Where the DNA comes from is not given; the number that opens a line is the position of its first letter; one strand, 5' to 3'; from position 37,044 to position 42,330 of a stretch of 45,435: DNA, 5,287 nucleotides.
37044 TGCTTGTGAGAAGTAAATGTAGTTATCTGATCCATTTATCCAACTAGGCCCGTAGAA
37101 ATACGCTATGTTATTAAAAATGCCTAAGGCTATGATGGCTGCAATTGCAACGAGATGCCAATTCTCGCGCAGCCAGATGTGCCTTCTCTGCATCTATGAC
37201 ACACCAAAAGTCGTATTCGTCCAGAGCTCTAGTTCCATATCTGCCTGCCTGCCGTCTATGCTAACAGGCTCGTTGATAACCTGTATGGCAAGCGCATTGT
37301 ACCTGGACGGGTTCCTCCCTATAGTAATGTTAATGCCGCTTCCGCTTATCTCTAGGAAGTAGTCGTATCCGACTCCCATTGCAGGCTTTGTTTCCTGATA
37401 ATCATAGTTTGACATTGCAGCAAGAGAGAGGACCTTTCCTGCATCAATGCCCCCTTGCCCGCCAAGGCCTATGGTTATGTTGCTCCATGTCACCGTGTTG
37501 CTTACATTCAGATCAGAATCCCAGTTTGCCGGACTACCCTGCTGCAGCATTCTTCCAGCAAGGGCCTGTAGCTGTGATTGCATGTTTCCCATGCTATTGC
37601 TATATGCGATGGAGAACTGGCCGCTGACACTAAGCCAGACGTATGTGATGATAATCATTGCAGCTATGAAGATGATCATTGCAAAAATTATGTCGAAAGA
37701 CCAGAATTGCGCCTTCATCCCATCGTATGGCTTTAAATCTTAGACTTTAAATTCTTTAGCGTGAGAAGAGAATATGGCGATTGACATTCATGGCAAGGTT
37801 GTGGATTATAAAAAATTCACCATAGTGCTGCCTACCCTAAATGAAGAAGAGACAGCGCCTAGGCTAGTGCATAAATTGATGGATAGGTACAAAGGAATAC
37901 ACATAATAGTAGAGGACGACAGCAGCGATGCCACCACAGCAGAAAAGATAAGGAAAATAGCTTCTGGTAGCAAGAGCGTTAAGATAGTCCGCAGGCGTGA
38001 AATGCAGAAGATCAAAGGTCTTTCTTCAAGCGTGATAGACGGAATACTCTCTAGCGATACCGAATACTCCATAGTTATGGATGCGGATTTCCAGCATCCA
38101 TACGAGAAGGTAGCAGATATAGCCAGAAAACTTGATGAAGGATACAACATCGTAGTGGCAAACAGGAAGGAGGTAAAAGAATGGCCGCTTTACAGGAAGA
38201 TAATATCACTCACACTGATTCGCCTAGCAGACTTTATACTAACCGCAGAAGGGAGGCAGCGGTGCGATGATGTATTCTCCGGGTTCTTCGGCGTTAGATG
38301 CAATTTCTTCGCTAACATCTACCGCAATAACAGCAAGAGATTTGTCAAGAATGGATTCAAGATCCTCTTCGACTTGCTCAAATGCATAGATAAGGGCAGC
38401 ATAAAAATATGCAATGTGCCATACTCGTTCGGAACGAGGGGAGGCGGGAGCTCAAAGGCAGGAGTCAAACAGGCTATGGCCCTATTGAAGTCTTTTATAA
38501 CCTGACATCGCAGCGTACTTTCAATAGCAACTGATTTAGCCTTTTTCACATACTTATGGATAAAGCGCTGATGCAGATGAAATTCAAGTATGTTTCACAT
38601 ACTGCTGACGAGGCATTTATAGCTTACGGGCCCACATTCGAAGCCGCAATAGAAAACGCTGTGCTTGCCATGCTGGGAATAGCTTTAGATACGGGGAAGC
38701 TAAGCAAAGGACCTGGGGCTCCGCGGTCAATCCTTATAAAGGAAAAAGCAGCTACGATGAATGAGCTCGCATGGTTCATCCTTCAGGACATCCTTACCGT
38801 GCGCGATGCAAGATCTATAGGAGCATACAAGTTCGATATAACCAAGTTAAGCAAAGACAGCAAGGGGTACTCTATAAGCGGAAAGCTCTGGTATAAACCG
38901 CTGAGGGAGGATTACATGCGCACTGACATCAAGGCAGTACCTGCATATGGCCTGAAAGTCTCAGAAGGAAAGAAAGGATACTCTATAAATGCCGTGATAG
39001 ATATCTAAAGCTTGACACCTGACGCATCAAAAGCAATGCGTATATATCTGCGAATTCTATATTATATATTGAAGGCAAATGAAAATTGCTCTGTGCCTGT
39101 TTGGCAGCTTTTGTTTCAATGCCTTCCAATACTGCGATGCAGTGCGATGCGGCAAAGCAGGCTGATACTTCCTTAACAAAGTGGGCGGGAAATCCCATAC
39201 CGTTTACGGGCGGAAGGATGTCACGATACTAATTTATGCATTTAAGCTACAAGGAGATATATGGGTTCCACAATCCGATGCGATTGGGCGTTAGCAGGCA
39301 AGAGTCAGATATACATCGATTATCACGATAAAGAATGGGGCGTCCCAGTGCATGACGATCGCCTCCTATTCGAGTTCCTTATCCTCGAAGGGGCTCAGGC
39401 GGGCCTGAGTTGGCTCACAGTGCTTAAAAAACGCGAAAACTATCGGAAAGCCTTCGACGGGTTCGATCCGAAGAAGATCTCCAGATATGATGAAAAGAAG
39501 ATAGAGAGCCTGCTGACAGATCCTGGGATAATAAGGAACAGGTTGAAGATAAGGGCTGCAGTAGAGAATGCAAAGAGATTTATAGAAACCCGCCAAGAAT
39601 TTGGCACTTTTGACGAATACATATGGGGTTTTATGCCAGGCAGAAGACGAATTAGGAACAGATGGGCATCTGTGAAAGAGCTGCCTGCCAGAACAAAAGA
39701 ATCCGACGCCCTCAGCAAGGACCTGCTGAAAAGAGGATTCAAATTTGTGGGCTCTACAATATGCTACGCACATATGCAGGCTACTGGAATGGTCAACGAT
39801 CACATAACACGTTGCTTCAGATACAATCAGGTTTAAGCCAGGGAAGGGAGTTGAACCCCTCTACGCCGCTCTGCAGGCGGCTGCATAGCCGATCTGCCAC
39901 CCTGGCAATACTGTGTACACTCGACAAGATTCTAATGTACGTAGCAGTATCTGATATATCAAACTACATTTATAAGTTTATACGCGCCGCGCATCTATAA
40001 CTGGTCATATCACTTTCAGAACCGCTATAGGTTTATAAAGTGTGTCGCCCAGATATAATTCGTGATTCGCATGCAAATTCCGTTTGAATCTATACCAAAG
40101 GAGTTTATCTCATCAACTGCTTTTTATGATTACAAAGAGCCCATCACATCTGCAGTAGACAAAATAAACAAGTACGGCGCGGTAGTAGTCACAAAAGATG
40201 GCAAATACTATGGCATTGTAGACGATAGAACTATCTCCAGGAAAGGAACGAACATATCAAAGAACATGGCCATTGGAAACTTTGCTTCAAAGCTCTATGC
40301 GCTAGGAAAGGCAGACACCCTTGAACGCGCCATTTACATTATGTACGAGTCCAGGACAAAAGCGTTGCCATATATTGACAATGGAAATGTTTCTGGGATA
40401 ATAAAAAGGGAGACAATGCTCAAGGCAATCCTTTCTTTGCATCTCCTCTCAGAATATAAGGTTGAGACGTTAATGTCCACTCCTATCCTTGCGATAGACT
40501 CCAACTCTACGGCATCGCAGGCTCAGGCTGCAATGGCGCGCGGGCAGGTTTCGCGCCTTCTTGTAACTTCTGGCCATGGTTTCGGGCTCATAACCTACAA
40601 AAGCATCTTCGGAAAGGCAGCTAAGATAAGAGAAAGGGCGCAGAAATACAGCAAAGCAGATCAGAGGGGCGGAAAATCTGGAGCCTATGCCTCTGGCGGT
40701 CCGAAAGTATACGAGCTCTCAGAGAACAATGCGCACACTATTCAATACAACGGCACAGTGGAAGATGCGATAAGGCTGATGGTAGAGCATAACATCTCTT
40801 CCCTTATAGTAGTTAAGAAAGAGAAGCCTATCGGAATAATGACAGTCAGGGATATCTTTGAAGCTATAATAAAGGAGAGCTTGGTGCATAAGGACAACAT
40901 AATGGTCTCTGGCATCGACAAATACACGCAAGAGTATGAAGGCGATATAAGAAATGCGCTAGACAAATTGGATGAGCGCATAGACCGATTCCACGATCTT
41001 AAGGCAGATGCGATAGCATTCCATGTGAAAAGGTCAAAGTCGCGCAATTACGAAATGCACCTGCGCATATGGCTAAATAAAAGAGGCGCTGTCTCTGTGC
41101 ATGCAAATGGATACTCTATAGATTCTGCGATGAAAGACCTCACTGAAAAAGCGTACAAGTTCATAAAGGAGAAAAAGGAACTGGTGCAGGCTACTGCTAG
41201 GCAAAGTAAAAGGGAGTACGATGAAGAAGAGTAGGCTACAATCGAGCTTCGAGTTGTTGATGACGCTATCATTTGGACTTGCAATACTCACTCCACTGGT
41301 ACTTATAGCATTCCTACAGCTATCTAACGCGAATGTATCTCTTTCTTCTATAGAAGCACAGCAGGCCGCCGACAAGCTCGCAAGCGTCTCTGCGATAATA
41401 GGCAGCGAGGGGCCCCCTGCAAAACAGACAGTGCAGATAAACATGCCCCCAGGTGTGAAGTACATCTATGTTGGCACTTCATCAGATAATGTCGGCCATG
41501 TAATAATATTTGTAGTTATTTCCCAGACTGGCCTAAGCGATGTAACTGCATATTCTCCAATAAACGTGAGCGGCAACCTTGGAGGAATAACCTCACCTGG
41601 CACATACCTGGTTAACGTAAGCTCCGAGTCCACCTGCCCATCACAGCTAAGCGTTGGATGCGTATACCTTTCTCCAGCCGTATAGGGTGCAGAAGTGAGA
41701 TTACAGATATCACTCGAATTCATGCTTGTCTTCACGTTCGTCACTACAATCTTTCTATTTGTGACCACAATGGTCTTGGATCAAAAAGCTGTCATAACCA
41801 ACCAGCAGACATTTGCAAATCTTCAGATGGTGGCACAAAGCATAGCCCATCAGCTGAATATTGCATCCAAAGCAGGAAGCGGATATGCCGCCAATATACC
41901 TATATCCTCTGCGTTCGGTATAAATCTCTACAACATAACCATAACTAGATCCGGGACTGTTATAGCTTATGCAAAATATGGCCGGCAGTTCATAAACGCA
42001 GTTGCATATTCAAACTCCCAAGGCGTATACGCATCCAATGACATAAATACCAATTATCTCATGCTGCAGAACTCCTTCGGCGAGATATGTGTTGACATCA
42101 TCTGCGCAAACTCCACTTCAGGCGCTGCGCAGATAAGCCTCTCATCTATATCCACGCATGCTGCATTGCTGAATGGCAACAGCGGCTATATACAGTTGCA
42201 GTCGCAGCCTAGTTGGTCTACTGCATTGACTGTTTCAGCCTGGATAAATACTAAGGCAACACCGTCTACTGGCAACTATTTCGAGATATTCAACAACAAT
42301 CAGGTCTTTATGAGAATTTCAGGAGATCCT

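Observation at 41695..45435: Unlisted giant ORF: pilin-signal N-terminus fused to four LamG lectin-like domains (candidate pilus-tip or surface adhesin)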

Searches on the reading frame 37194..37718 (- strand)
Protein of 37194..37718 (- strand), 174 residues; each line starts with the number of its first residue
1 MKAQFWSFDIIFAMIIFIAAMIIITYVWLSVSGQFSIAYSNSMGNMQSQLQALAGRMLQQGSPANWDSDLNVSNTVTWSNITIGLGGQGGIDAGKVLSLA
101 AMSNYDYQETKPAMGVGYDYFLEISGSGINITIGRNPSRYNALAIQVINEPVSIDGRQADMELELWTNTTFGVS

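Call 4: search_protein_families(library=pfam, proteins=[window:37194-37718:-], max_evalue=0.1)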
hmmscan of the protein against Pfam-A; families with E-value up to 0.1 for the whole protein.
window:37194-37718:- (174 aa): 0 families

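Call 8: search_protein_families(library=ncbifam, proteins=[window:37194-37718:-], max_evalue=0.1)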
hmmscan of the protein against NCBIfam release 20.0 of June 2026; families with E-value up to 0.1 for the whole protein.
window:37194-37718:- (174 aa): 1 family
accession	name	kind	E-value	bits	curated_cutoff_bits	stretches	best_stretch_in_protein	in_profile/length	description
NF006321.0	PRK08534.1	equivalog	0.047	13.4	225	1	84-116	8-40/181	pyruvate ferredoxin oxidoreductase subunit gamma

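Call 21: search_protein_families(library=pfam, proteins=[window:37194-37718:-], max_evalue=10)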
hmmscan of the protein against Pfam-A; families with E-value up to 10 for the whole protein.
window:37194-37718:- (174 aa): 0 families

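Call 59: search_protein_families(library=phrogs, proteins=[window:37194-37718:-], max_evalue=0.1)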
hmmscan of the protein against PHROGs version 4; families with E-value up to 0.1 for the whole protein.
window:37194-37718:- (174 aa): 0 families

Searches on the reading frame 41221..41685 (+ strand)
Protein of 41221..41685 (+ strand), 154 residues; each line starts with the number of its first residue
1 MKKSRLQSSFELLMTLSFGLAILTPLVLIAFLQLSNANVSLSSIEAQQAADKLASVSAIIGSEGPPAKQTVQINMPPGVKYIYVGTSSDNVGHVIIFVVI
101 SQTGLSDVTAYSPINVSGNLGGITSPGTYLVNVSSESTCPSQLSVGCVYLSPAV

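Call 4: search_protein_families(library=pfam, proteins=[window:41221-41685:+], max_evalue=0.1)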
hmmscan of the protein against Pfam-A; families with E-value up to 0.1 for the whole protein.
window:41221-41685:+ (154 aa): 0 families

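Call 8: search_protein_families(library=ncbifam, proteins=[window:41221-41685:+], max_evalue=0.1)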
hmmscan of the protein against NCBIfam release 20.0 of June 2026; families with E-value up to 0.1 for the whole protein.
window:41221-41685:+ (154 aa): 0 families

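Call 59: search_protein_families(library=phrogs, proteins=[window:41221-41685:+], max_evalue=0.1)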
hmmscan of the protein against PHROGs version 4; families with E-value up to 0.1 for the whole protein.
window:41221-41685:+ (154 aa): 0 families

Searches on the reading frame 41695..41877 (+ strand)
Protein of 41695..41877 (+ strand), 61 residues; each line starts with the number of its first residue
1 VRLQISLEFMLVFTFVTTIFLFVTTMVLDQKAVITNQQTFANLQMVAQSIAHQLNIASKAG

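Call 21: search_protein_families(library=pfam, proteins=[window:41695-41877:+], max_evalue=10)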
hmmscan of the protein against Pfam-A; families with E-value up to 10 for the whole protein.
seq(61 aa): 1 family
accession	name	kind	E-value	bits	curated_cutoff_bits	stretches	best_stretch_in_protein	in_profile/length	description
PF04021.17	Class_IIIsignal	-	0.12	12.8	23.7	1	4-24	4-24/27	Class III signal peptide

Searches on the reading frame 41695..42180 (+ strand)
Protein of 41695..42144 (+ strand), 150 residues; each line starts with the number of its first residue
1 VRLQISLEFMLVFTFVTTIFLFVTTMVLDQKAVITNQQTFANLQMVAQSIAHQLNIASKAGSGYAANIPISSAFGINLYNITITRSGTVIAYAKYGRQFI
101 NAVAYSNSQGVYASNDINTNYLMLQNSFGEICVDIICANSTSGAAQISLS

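Call 34: predict_structure(alignment_id=A2)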
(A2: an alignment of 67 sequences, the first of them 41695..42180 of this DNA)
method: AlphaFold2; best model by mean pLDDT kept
length: 162 residues; sequences in the alignment: 67
mean_pLDDT: 85.4   pTM: 0.67
mean pLDDT of the five models: 85.4, 85.2, 84.7, 83.9, 83.4
residues with pLDDT >= 90: 78; 70-90: 63; 50-70: 21; < 50: 0
segments of 3 or more residues with pLDDT < 50: none
pLDDT, mean of each block of 10 residues (from residue 1): 84 97 94 88 92 93 88 75 92 87 92 87 90 82 58 72 61
secondary structure, 60 per line:
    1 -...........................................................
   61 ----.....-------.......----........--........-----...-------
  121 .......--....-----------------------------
elements in order: H2-60 E65-69 E77-83 E88-95 E98-105 E111-113 E121-127 E130-133

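Call 39: fold_search(model_id=the predicted structure, library=pdb)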
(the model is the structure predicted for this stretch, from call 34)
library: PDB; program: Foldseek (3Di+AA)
matches with E <= 10: 638; with E <= 0.001: 0
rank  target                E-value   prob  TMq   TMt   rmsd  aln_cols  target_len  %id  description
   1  4l5r_C                8.9e-02  0.20  0.16  0.13  11.6        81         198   10  Crystal structure of p202 HIN1 in complex with 20-mer dsDNA (released 2013-07-31)
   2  8txr_C                1.5e-01  0.18  0.18  0.07  11.8        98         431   10  E. coli ExoVII(H238A) (released 2024-01-31)
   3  1u5k_A                2.0e-01  0.23  0.18  0.12   9.8        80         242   14  Recombinational repair protein RecO (released 2004-10-26)
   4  4jcv_E                2.6e-01  0.30  0.19  0.14  10.0        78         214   14  Crystal structure of the RecOR complex in an open conformation (released 2013-08-07)
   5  2oq0_D                2.9e-01  0.16  0.16  0.15  11.7        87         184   14  Crystal Structure of the First HIN-200 Domain of Interferon-Inducible Protein 16 (released 2007-02-27)
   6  4lnq_A                3.1e-01  0.12  0.18  0.16  11.9        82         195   10  Crystal structure of Ifi202 HINa domain in complex with 20bp dsDNA (released 2014-01-08)
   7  1u5k_B                3.3e-01  0.25  0.18  0.13   9.8        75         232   16  Recombinational repair protein RecO (released 2004-10-26)
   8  8txr_A                3.5e-01  0.12  0.18  0.07  11.2        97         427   10  E. coli ExoVII(H238A) (released 2024-01-31)
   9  8txr_B                3.7e-01  0.11  0.18  0.10  11.6       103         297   11  E. coli ExoVII(H238A) (released 2024-01-31)
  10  6isd_A                3.7e-01  0.08  0.16  0.08  14.2       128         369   12  Crystal structure of Arabidopsis thaliana HPPD complexed with sulcotrione (released 2018-11-28)
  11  8x70_C                4.0e-01  0.16  0.18  0.16  11.5        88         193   12  The Crystal Structure of IFI16 from Biortus. (released 2023-12-27)
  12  1w3s_B                4.2e-01  0.23  0.18  0.13  10.1        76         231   16  The crystal structure of RecO from Deinococcus radiodurans. (released 2005-02-23)
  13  7ffe_R                4.2e-01  0.05  0.12  0.05  14.2        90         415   19  Cryo-EM structure of VEEV VLP (released 2021-10-20)
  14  2it1_B                4.8e-01  0.13  0.16  0.09  10.4        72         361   12  Structure of PH0203 protein from Pyrococcus horikoshii (released 2007-10-30)
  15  7xsi_B                4.8e-01  0.03  0.09  0.11  13.1        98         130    7  SdnG, a Diels Alderase catalyzed the formation of norbornene skeleton in Sordarin biosynthetic pathway (released 2022-12-28)
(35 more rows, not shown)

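Call 59: search_protein_families(library=phrogs, proteins=[window:41695-42144:+], max_evalue=0.1)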
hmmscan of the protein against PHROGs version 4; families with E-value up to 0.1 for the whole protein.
window:41695-42144:+ (150 aa): 1 family
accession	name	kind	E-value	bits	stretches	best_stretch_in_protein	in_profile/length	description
phrog_17756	-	unknown function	0.015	16.6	1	10-66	4-58/82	-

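Call 61: search_solved_structures(query=A4, max_evalue=10, show_alignments=2)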
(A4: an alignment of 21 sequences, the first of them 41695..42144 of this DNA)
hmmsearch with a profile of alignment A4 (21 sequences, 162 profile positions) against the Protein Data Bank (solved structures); distinct sequences matched with E-value up to 10: 0.
